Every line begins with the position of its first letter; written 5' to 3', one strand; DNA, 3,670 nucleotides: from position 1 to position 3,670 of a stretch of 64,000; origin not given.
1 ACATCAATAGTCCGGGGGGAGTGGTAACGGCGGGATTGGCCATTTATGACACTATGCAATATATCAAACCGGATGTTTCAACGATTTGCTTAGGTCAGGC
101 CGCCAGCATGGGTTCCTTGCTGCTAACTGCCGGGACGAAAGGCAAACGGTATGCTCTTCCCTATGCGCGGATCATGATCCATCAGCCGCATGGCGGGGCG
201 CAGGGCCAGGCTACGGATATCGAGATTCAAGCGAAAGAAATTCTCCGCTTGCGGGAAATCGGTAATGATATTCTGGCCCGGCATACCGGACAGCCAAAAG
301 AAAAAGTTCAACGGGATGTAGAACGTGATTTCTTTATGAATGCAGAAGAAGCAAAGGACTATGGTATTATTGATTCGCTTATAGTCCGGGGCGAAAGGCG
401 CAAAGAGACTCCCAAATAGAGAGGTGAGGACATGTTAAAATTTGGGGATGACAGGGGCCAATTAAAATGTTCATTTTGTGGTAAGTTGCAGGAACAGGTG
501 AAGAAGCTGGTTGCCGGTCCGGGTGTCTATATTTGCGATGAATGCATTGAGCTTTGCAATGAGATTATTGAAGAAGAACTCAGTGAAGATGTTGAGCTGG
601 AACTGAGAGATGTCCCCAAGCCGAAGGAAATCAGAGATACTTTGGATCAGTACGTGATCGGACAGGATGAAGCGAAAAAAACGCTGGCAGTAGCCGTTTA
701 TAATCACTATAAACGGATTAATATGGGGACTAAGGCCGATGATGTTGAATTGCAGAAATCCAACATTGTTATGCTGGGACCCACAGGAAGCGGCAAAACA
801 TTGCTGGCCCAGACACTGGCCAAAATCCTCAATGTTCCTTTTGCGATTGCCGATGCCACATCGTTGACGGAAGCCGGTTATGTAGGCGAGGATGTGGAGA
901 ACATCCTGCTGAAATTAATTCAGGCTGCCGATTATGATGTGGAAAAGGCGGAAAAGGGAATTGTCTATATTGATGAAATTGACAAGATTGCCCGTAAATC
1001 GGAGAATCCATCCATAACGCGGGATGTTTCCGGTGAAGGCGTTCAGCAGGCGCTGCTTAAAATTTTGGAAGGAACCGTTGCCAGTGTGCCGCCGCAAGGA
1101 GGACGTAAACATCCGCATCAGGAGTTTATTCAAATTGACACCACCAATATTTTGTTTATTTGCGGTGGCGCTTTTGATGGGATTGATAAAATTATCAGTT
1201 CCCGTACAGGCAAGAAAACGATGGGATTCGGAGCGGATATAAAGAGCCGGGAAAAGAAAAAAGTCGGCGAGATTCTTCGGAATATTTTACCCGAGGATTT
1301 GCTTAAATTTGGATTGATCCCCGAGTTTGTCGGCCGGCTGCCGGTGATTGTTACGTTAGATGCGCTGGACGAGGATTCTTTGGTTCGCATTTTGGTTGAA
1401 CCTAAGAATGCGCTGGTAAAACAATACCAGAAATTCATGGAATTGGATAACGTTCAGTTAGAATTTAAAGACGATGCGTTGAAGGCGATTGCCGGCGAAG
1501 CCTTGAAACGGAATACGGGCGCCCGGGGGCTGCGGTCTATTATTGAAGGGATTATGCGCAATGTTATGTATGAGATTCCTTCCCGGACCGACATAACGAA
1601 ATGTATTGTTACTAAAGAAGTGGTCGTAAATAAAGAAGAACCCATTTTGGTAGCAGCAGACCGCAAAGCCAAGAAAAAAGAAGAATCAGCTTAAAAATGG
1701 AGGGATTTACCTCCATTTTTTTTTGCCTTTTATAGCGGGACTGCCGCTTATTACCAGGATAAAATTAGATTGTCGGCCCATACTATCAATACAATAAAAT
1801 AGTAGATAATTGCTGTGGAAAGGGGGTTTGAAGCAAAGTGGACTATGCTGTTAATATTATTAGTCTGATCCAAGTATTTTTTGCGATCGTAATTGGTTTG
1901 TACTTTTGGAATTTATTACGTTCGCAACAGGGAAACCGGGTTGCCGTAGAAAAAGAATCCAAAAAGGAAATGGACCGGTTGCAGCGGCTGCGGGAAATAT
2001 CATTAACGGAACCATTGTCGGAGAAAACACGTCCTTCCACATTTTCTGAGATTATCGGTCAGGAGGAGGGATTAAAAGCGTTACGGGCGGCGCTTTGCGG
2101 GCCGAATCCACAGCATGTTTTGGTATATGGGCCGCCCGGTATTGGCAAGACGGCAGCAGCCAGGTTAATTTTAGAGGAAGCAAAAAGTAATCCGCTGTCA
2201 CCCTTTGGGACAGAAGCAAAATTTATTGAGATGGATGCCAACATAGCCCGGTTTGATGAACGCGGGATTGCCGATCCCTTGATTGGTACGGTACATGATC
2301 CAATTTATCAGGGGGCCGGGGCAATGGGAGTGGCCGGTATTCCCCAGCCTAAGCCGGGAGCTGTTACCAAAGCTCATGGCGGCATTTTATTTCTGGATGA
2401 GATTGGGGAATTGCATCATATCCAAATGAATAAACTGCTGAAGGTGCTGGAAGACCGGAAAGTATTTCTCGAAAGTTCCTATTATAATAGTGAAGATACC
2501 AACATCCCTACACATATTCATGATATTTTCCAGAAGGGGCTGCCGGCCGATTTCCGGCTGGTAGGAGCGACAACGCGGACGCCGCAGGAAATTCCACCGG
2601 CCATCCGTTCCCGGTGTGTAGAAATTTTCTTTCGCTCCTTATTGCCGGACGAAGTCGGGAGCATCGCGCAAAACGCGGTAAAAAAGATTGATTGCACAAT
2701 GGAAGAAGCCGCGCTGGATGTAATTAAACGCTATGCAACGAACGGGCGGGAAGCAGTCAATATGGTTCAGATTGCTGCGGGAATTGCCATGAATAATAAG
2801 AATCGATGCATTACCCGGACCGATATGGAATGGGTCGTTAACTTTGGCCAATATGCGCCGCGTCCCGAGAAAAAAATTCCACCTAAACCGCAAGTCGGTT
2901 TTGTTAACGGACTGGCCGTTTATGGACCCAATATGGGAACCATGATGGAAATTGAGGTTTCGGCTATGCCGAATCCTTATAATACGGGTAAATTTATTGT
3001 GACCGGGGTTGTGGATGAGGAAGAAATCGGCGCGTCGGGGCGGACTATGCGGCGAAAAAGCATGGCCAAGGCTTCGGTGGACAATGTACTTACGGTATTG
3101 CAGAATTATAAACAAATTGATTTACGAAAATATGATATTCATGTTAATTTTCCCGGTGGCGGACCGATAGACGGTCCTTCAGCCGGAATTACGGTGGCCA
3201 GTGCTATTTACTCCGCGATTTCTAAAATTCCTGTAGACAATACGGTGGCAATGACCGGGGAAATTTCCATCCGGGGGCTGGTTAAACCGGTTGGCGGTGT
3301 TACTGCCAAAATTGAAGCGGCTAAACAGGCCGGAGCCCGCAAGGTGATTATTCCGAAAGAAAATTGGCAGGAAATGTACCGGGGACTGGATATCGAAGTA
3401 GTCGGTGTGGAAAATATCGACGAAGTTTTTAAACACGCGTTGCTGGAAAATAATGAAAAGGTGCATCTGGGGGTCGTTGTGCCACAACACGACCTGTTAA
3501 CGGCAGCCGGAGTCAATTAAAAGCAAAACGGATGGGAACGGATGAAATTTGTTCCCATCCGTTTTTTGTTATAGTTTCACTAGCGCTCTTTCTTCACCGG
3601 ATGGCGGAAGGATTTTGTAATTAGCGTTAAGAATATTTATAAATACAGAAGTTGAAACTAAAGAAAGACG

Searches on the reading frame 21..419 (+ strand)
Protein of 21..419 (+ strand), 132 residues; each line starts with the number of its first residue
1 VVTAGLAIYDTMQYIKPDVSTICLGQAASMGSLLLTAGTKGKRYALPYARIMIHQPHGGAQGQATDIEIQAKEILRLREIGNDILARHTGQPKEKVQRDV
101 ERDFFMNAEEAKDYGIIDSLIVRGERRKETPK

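Call 48: search_protein_families(library=pfam, proteins=[window:21-419:+], max_evalue=0.00001)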
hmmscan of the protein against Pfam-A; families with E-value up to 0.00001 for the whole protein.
window:21-419:+ (132 aa): 1 family
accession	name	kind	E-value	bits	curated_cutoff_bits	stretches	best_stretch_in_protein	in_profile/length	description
PF00574.28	CLP_protease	-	5.3e-58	196.3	20.2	1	2-122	60-180/182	Clp protease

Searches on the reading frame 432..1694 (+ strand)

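Call 48: search_protein_families(library=pfam, proteins=[window:432-1694:+], max_evalue=0.00001)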
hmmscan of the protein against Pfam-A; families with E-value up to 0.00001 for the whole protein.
window:432-1694:+ (420 aa): 6 families
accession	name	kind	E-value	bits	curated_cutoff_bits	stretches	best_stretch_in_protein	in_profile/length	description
PF07724.20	AAA_2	-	1e-35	123.7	27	1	108-306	2-166/166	AAA domain (Cdc48 subfamily)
PF06689.19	zf-C4_ClpX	-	1e-19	70.6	27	1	12-48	2-39/39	ClpX C4-type zinc finger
PF00004.35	AAA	-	9.8e-16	58.8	21.2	1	113-240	2-110/131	ATPase family associated with various cellular activities (AAA)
PF10431.15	ClpB_D2-small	-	1.7e-11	44.5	21.9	1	312-389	1-74/81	C-terminal, D2-small domain, of ClpB protein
PF07728.20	AAA_5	-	1.6e-06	28.6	22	0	111-188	1-80/139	AAA domain (dynein-related subfamily)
PF01078.27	Mg_chelatase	-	4.3e-06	26.7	20.3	0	110-134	23-47/207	Magnesium chelatase, subunit ChlI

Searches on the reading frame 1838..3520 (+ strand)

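Call 48: search_protein_families(library=pfam, proteins=[window:1838-3520:+], max_evalue=0.00001)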
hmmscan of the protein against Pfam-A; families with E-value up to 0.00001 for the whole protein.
window:1838-3520:+ (560 aa): 8 families
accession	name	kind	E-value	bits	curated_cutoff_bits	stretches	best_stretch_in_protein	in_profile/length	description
PF05362.19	Lon_C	-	1.9e-34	119.5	21.1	1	346-536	20-204/205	Lon protease (S16) C-terminal proteolytic domain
PF01078.27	Mg_chelatase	-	9.3e-15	55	20.3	1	69-214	2-140/207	Magnesium chelatase, subunit ChlI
PF00004.35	AAA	-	1.4e-12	48.6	21.2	1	94-265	1-128/131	ATPase family associated with various cellular activities (AAA)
PF00158.32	Sigma54_activat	-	2.8e-11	43.8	20.2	1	88-209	19-122/168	Sigma-54 interaction domain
PF13541.12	ChlI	-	4.1e-10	40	27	1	410-509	22-121/121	Subunit ChlI of Mg-chelatase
PF05496.18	RuvB_N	-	9.5e-09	35.6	27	0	65-118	2-60/159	Holliday junction DNA helicase RuvB P-loop domain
PF07728.20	AAA_5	-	4.3e-08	33.7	22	1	93-260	1-139/139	AAA domain (dynein-related subfamily)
PF13191.12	AAA_16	-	2.2e-07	32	32.6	1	72-132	2-63/167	AAA ATPase domain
